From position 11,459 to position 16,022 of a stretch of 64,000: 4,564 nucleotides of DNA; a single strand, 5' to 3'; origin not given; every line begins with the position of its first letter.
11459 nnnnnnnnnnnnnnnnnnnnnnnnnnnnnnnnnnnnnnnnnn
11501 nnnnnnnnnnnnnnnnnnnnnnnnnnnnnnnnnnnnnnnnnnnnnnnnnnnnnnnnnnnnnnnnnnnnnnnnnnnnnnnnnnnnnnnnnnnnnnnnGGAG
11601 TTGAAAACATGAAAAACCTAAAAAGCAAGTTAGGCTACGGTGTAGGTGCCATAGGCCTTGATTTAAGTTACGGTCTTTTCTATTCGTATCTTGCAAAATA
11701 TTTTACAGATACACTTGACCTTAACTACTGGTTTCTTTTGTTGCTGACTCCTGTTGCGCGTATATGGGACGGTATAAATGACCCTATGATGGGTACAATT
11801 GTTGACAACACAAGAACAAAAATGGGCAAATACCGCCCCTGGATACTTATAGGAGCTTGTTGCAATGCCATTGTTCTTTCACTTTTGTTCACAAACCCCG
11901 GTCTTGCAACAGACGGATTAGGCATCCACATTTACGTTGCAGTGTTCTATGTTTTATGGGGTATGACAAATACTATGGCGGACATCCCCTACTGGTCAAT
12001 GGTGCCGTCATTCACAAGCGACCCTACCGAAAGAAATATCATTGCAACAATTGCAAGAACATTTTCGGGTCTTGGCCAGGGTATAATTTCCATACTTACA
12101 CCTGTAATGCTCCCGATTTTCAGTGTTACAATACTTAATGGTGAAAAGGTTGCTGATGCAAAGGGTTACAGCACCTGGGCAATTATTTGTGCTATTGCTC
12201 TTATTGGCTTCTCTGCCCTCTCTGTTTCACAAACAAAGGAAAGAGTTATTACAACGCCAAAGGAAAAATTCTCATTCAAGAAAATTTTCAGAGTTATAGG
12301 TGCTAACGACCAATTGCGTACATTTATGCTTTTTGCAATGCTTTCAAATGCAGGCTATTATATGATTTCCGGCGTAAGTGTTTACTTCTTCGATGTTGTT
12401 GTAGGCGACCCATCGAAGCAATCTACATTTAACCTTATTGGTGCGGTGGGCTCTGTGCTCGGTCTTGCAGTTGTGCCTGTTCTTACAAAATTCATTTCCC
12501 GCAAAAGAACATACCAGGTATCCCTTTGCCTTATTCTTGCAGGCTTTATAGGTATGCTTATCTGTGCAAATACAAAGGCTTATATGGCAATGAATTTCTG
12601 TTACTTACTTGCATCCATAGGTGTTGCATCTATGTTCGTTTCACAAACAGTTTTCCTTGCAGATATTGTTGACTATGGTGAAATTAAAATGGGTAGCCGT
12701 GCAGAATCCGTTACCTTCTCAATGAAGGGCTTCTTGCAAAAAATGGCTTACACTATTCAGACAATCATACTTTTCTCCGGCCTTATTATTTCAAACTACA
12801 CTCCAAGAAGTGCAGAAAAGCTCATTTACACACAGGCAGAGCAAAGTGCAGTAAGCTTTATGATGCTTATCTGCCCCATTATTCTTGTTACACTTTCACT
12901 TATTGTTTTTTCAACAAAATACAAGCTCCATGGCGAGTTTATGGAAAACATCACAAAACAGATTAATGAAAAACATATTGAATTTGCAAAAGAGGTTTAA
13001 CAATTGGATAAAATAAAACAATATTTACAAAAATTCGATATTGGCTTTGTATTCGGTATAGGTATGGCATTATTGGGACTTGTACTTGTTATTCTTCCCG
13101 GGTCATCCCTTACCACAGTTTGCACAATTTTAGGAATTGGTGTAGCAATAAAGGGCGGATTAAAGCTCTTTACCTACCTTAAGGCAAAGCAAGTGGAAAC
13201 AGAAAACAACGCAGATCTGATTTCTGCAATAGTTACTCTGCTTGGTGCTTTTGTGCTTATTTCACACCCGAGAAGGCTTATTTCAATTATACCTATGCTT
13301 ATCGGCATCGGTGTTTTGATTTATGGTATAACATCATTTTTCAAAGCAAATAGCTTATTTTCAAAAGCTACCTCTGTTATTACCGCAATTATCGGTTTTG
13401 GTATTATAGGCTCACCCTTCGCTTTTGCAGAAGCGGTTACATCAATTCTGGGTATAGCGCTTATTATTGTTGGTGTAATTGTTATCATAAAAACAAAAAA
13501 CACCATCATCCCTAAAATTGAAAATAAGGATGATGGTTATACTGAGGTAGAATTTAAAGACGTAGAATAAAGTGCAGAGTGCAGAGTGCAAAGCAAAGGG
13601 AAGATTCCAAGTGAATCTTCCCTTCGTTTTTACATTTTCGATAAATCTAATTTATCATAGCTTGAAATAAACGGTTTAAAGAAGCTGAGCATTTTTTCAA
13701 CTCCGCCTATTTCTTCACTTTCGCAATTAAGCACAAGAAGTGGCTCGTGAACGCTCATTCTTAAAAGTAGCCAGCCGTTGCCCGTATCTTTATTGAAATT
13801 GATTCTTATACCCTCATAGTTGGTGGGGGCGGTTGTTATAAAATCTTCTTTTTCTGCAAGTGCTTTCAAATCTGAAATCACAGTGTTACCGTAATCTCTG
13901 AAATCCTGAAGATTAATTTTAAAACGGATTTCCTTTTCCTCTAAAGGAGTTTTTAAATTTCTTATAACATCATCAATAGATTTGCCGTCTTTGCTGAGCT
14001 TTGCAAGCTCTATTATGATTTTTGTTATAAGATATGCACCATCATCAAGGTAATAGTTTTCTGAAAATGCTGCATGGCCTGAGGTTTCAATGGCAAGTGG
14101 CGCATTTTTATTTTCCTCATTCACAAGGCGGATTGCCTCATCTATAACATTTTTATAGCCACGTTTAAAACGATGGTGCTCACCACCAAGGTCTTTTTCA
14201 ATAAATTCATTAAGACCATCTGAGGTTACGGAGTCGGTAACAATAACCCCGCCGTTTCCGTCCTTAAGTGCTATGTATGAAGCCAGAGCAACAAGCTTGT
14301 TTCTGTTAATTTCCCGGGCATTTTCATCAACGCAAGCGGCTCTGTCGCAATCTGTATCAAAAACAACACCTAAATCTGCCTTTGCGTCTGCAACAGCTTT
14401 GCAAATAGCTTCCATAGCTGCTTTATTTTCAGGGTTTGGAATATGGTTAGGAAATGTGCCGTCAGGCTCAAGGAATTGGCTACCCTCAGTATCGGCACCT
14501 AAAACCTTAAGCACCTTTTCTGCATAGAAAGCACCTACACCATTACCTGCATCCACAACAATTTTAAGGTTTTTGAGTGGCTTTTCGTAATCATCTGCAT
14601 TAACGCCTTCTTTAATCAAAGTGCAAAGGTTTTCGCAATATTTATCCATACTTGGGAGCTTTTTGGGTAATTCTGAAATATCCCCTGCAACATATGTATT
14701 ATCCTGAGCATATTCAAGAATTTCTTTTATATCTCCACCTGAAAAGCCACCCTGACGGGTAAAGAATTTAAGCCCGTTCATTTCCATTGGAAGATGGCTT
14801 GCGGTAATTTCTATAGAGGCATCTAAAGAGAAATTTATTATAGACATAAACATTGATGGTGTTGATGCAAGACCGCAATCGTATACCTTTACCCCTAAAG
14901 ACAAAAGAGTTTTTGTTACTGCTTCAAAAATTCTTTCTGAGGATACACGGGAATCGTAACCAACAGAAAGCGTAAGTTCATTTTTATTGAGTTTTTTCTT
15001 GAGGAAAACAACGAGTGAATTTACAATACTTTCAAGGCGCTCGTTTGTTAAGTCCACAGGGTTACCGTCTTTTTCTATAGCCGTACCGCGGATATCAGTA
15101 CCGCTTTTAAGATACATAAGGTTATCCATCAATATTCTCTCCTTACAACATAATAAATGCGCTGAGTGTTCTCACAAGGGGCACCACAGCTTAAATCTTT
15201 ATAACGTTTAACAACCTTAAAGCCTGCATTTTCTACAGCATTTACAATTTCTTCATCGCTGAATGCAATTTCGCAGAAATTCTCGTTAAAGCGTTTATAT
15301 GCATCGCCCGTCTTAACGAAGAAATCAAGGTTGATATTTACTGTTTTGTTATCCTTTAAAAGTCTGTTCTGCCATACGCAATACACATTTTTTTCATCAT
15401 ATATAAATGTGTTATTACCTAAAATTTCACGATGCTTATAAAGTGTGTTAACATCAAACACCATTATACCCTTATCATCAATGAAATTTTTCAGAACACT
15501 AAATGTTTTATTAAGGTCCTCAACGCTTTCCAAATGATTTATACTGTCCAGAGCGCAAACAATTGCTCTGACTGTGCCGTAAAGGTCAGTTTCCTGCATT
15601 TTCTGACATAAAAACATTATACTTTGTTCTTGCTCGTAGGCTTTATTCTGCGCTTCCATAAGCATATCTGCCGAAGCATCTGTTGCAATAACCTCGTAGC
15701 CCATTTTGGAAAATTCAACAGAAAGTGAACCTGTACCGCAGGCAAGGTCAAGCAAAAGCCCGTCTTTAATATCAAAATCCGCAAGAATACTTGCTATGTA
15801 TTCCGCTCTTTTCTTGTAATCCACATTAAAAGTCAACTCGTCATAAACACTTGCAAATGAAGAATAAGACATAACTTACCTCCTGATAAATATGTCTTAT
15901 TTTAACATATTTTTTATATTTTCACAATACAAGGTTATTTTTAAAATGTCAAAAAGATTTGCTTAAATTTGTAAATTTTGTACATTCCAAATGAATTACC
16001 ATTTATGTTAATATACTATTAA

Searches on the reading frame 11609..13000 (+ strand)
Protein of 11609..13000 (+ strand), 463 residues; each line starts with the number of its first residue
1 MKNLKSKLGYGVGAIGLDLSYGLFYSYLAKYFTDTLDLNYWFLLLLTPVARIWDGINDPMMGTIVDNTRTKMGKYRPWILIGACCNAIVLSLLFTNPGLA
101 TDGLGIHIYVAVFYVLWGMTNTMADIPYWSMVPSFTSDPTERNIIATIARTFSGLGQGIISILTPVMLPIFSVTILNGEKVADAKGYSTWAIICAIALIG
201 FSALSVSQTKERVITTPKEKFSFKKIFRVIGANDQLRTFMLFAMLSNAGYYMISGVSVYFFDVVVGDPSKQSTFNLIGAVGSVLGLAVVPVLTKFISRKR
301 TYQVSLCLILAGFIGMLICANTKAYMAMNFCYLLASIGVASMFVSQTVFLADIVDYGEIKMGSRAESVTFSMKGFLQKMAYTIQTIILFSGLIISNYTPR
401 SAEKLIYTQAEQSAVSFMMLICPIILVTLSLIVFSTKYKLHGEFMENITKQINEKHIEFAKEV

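Call 68: search_protein_families(library=pfam, proteins=[window:11609-13000:+], max_evalue=0.00001)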
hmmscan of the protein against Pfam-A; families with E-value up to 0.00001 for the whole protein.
window:11609-13000:+ (463 aa): 2 families
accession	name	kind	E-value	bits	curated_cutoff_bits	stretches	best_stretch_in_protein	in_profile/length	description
PF13347.12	MFS_2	-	2.3e-77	260.8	27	1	9-440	1-425/427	MFS/sugar transport protein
PF07690.21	MFS_1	-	3.2e-12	46.5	33.4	1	139-354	116-323/347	Major Facilitator Superfamily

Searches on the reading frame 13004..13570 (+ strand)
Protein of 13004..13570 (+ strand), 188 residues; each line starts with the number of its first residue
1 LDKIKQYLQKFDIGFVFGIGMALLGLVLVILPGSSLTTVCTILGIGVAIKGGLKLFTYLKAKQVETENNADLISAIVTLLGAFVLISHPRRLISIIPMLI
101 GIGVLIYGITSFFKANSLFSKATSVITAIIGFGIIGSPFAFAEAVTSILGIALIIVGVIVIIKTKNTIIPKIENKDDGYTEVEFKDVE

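Call 69: search_protein_families(library=pfam, proteins=[window:13004-13570:+], max_evalue=0.00001)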
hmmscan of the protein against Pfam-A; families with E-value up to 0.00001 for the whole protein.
window:13004-13570:+ (188 aa): 1 family
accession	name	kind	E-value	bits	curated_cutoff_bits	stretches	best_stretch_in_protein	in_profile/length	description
PF03729.18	DUF308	-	5.8e-12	46.1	25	1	17-86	2-72/73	Short repeat of unknown function (DUF308)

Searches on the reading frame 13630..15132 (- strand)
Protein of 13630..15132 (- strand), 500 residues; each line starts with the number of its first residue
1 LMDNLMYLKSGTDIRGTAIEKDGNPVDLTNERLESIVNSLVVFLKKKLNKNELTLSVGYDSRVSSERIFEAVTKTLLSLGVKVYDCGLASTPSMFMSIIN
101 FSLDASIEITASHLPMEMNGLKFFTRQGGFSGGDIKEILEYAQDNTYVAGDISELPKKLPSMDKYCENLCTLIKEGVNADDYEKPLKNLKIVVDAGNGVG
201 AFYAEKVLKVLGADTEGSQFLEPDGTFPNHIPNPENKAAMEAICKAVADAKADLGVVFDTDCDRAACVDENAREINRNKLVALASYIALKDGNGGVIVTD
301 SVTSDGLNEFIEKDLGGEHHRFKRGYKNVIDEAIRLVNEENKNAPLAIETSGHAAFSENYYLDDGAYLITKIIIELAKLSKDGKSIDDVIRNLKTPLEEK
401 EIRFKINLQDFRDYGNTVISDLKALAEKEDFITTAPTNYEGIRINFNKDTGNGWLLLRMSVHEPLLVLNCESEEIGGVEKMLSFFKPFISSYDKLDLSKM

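Call 69: search_protein_families(library=pfam, proteins=[window:13630-15132:-], max_evalue=0.00001)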
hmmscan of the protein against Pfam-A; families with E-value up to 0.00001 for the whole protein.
window:13630-15132:- (500 aa): 3 families
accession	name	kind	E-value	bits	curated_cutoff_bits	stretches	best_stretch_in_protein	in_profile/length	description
PF02878.22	PGM_PMM_I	-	8.2e-25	87.5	22.5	1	12-143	7-132/138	Phosphoglucomutase/phosphomannomutase, alpha/beta/alpha domain I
PF02879.22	PGM_PMM_II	-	1.6e-24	86.8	29.3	1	184-271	16-102/103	Phosphoglucomutase/phosphomannomutase, alpha/beta/alpha domain II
PF02880.22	PGM_PMM_III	-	1.5e-11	44.9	20.7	1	278-392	3-110/115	Phosphoglucomutase/phosphomannomutase, alpha/beta/alpha domain III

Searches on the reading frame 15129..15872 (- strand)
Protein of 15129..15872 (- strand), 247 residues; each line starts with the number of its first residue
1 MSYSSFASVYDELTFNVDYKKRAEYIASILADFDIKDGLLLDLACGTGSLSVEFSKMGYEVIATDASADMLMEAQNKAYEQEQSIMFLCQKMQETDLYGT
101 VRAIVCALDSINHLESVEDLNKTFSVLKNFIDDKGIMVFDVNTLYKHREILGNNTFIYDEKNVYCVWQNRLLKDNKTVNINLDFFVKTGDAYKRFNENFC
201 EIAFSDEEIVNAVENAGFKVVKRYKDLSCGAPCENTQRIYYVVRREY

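Call 69: search_protein_families(library=pfam, proteins=[window:15129-15872:-], max_evalue=0.00001)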
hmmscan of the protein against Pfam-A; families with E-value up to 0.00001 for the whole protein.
window:15129-15872:- (247 aa): 6 families
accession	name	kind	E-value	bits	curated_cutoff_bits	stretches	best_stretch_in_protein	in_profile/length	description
PF13649.12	Methyltransf_25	-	3.2e-13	50.6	27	1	41-128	2-90/97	Methyltransferase domain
PF08241.18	Methyltransf_11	-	7.3e-09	36.6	21.2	1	41-138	1-94/95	Methyltransferase domain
PF13489.12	Methyltransf_23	-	4.8e-08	33.3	27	1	23-221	6-162/164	Methyltransferase domain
PF01209.24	Ubie_methyltran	-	7.4e-07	29.2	20.1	0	35-95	45-110/233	ubiE/COQ5 methyltransferase family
PF13847.12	Methyltransf_31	-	5e-06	26.7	27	1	40-156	7-127/145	Methyltransferase domain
PF08242.18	Methyltransf_12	-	7e-06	27.1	30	0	41-135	1-96/98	Methyltransferase domain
